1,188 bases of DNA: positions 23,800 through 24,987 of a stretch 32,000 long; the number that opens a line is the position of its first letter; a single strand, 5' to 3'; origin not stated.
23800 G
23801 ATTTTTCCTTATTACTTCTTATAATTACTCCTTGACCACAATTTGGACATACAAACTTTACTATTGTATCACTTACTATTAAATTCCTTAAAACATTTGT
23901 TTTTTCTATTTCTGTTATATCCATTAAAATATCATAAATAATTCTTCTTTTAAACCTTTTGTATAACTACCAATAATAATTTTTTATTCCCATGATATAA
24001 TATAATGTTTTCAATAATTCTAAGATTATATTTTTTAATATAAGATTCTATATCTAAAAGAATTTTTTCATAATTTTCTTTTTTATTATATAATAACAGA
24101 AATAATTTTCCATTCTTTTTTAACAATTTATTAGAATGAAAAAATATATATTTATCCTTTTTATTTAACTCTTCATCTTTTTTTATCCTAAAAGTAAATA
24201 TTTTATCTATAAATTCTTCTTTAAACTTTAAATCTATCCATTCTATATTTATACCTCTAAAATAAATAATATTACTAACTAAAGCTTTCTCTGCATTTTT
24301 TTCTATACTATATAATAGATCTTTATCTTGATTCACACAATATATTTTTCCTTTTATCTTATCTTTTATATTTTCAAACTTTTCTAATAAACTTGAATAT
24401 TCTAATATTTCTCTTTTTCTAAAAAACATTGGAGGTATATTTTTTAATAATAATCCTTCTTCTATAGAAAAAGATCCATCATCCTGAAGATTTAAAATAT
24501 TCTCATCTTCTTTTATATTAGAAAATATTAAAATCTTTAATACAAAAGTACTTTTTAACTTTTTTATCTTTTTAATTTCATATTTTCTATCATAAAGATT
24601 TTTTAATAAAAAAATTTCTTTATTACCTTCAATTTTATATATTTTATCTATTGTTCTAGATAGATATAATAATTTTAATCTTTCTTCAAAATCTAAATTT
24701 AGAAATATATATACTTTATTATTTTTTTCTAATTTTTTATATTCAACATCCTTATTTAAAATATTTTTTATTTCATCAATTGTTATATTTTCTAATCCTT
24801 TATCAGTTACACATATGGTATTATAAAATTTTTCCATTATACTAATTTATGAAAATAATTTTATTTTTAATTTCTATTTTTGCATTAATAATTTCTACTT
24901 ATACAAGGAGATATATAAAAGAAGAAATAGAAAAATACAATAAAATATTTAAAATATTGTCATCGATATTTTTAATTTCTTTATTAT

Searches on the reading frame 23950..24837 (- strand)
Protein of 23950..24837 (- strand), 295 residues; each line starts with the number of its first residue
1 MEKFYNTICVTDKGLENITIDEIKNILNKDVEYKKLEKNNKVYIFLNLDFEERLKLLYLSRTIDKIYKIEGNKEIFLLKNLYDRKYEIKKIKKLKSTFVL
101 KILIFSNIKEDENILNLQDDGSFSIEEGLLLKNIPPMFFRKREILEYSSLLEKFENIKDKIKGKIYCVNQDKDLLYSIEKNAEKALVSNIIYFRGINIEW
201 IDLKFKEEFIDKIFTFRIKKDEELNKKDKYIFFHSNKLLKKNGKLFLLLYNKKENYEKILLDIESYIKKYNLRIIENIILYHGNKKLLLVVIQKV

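Call 23: search_protein_families(library=pfam, proteins=[window:23950-24837:-], max_evalue=0.001)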
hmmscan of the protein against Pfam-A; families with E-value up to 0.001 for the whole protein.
window:23950-24837:- (295 aa): 1 family
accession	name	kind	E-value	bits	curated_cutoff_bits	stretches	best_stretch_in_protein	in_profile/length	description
PF01170.24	UPF0020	-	2e-07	31.4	22.3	1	93-202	11-116/197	RMKL-like, methyltransferase domain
